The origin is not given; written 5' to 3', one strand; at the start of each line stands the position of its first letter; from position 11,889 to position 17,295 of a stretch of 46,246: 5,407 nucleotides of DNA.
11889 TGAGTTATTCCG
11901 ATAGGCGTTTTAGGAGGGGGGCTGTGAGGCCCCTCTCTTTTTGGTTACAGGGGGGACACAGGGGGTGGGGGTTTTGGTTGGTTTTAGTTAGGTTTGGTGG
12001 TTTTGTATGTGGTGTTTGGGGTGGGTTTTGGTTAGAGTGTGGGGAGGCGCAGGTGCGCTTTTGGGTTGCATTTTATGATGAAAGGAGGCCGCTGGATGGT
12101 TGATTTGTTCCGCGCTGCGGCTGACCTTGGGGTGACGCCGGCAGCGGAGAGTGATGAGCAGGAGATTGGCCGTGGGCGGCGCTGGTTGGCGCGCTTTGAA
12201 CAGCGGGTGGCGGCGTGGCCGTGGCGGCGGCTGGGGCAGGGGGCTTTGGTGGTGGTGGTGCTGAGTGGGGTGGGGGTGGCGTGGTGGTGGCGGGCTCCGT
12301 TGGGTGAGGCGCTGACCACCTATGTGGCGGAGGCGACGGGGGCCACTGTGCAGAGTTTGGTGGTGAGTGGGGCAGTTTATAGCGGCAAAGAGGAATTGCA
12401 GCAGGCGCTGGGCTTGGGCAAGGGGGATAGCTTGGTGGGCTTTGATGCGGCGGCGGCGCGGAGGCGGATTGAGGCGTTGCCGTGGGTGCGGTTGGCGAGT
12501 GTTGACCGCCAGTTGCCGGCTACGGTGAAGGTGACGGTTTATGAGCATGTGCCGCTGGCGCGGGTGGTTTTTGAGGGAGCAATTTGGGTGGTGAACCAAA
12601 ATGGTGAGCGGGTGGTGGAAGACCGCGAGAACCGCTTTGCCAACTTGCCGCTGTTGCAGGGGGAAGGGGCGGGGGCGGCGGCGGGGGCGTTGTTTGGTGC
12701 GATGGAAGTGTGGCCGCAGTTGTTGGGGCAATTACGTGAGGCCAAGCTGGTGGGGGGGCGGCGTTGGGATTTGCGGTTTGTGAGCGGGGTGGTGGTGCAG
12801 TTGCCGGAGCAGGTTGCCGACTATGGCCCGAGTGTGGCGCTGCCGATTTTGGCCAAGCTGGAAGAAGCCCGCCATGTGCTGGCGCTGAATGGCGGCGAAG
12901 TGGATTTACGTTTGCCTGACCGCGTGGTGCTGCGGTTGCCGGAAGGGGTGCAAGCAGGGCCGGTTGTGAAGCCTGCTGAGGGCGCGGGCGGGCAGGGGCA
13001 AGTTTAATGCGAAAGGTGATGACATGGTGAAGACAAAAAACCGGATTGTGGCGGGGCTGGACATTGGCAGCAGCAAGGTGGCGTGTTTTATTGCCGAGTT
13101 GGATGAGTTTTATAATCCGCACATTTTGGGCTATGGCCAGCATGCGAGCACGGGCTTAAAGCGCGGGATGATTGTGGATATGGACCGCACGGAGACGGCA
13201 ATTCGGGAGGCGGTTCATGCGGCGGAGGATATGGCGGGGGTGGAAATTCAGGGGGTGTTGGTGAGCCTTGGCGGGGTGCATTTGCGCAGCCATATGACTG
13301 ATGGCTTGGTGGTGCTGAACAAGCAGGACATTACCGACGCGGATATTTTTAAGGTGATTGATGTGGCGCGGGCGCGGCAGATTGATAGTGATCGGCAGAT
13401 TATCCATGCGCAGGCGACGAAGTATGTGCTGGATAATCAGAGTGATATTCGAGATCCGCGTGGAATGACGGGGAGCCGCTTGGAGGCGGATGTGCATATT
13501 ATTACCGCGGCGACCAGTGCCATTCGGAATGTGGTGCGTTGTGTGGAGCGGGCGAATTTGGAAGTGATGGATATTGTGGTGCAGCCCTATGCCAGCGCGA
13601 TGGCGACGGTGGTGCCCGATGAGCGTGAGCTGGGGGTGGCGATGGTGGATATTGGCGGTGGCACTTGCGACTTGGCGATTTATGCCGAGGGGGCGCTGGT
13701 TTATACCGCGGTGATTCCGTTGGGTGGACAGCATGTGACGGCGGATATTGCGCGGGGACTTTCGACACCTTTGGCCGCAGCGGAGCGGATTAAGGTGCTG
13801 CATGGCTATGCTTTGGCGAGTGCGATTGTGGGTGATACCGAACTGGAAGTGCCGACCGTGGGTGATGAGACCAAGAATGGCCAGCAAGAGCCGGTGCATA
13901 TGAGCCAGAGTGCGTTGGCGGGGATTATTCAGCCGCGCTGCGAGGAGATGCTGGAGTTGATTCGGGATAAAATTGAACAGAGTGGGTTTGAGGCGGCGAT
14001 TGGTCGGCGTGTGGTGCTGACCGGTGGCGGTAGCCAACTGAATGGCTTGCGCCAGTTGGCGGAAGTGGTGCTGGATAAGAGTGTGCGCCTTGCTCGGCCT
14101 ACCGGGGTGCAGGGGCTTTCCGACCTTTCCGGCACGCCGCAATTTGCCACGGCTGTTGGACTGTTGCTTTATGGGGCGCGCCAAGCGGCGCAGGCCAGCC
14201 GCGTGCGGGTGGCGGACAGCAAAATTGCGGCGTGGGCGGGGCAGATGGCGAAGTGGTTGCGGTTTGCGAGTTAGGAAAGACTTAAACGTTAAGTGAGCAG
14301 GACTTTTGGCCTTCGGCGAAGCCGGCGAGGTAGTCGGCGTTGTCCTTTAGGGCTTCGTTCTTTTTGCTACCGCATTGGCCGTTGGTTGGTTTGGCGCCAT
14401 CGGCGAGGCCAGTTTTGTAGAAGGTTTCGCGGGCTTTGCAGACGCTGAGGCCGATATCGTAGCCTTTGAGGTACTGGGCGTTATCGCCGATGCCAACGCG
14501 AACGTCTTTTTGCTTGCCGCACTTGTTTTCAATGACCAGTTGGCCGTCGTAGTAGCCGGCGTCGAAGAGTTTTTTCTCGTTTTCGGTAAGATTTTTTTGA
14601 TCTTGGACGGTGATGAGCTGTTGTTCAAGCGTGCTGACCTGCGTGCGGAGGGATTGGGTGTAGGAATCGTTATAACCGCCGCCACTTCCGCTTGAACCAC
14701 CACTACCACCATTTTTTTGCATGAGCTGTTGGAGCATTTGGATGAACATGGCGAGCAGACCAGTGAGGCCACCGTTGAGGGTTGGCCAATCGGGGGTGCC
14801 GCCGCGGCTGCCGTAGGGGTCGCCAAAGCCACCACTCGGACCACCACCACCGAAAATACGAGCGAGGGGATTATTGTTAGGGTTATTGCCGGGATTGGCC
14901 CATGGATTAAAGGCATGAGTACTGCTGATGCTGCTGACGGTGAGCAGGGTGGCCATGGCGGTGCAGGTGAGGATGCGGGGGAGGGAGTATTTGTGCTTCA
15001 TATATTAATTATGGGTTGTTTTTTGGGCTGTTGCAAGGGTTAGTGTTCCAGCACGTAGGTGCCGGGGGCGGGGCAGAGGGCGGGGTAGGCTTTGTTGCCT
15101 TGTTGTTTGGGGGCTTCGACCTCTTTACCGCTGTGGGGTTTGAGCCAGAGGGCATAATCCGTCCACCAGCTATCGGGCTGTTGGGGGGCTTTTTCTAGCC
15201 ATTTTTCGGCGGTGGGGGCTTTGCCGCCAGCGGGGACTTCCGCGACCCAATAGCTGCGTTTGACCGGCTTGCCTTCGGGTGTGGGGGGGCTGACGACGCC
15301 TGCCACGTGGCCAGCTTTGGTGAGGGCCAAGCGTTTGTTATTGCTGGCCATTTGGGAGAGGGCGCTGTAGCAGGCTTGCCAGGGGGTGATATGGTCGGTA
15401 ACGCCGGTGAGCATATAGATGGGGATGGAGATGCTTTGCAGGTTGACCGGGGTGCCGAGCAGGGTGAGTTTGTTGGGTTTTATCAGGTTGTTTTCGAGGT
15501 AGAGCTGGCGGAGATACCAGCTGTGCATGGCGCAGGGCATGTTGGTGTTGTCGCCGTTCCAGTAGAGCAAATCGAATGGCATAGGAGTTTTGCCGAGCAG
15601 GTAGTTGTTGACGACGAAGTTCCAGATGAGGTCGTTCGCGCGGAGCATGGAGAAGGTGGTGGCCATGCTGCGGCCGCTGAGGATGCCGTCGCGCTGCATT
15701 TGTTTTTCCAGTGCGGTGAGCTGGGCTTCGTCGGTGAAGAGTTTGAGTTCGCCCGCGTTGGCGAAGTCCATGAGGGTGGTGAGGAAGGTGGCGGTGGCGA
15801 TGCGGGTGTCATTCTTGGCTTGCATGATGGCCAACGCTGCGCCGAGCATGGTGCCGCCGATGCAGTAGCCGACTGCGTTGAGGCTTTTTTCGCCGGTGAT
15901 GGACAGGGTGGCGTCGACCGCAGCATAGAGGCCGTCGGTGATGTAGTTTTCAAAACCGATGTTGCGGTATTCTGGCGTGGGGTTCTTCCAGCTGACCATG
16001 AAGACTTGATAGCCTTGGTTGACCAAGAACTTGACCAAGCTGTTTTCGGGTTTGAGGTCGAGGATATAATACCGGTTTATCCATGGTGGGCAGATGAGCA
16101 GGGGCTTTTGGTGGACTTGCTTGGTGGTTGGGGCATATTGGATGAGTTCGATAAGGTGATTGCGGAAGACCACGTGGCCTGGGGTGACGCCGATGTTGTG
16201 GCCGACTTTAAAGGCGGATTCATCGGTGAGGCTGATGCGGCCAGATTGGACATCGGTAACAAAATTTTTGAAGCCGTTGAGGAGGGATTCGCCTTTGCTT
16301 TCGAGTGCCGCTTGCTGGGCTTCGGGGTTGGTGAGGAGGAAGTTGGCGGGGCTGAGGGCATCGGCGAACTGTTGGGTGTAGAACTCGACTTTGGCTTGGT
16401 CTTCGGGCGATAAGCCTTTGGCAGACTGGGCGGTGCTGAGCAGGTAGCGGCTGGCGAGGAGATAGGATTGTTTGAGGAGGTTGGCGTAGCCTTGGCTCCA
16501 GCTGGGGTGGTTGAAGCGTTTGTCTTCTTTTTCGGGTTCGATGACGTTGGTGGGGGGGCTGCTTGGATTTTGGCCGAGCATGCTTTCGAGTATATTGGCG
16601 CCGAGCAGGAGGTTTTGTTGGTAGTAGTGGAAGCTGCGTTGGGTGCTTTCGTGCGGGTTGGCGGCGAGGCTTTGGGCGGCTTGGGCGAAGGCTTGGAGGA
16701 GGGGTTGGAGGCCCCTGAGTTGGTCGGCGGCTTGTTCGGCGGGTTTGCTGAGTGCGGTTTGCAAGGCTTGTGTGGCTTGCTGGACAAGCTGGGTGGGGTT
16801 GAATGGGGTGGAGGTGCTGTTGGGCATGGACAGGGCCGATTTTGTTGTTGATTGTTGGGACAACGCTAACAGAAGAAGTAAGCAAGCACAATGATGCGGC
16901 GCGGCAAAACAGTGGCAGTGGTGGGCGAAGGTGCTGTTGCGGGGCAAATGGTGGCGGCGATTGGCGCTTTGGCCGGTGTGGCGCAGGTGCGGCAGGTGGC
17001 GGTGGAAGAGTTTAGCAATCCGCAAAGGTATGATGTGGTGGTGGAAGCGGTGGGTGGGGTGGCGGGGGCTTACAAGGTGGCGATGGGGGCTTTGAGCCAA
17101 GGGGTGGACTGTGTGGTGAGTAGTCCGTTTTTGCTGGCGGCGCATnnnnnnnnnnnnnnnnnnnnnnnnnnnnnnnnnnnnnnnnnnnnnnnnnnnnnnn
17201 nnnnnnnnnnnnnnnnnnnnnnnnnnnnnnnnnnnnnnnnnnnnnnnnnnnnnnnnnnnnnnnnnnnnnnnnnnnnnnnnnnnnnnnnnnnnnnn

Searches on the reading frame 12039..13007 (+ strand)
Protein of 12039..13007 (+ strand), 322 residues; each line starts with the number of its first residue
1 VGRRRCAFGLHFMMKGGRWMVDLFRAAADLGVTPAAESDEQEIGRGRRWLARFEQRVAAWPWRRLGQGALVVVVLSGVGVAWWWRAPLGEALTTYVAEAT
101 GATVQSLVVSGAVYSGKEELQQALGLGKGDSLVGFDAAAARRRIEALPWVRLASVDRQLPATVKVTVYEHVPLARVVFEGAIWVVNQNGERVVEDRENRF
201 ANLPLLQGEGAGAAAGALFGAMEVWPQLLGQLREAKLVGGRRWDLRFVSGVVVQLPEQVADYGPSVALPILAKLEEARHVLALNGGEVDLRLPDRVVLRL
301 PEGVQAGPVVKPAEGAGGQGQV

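Call 53: search_protein_families(library=pfam, proteins=[window:12039-13007:+], max_evalue=0.00001)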
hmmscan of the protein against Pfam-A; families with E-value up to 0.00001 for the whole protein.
window:12039-13007:+ (322 aa): 2 families
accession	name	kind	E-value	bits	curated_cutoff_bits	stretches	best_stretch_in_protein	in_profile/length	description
PF08478.15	POTRA_1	-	6.6e-16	58.8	23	1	104-170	3-69/69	POTRA domain, FtsQ-type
PF03799.20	FtsQ_DivIB_C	-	5.6e-10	40.5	21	1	182-291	9-114/114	Cell division protein FtsQ/DivIB, C-terminal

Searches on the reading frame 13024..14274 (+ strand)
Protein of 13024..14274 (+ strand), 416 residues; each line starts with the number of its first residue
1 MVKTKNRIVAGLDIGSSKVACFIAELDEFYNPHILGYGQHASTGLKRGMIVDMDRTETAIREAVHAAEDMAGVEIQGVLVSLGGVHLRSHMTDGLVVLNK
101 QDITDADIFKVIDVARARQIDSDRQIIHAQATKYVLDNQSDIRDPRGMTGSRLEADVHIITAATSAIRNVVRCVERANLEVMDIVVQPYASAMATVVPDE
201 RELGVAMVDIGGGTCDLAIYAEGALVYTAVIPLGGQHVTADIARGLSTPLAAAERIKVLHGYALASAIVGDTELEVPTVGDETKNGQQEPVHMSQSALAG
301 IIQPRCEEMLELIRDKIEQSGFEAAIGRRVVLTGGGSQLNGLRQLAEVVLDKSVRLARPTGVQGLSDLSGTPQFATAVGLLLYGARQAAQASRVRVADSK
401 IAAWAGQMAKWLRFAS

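Call 53: search_protein_families(library=pfam, proteins=[window:13024-14274:+], max_evalue=0.00001)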
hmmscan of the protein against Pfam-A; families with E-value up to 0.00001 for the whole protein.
window:13024-14274:+ (416 aa): 4 families
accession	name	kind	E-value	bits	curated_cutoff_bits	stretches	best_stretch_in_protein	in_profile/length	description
PF14450.12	FtsA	-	7.3e-44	149.6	31.8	2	206-379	1-127/127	Cell division protein FtsA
PF02491.25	SHS2_FTSA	-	3e-24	85.6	25.4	1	84-161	1-79/79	SHS2 domain inserted in FTSA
PF11104.14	PilM_2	-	5.6e-14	52.3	27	1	11-259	1-236/340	Type IV pilus assembly protein PilM;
PF06723.19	MreB_Mbl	-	2.2e-13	50.2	27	1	180-357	122-304/327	MreB/Mbl protein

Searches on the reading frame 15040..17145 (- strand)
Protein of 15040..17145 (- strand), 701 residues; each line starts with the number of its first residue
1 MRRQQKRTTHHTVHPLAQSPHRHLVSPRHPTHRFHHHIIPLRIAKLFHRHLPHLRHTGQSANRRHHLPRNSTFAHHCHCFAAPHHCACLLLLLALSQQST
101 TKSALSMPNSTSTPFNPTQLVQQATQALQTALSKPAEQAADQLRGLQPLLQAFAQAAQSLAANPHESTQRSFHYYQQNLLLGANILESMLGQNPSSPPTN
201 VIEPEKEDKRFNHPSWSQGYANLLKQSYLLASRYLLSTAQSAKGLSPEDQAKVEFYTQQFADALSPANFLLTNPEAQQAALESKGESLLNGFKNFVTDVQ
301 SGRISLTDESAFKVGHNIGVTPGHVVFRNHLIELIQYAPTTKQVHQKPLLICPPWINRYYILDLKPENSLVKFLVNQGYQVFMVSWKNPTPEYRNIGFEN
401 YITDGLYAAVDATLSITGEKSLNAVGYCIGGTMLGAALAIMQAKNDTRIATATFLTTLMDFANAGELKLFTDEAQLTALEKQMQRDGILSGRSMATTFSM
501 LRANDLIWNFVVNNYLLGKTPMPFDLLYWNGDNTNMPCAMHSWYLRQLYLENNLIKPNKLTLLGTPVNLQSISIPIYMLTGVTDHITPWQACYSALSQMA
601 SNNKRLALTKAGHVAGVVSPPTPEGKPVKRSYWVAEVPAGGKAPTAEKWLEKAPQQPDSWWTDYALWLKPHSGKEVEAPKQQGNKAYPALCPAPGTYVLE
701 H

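Call 53: search_protein_families(library=pfam, proteins=[window:15040-17145:-], max_evalue=0.00001)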
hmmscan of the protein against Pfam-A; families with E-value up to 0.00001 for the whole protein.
window:15040-17145:- (701 aa): 2 families
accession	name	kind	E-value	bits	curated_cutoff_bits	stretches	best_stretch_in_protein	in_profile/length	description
PF07167.19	PhaC_N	-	3.2e-65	219.5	23.7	1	207-374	1-173/173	Poly-beta-hydroxybutyrate polymerase (PhaC) N-terminus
PF00561.26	Abhydrolase_1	-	3.6e-18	66.6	25.8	1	348-615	2-240/245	alpha/beta hydrolase fold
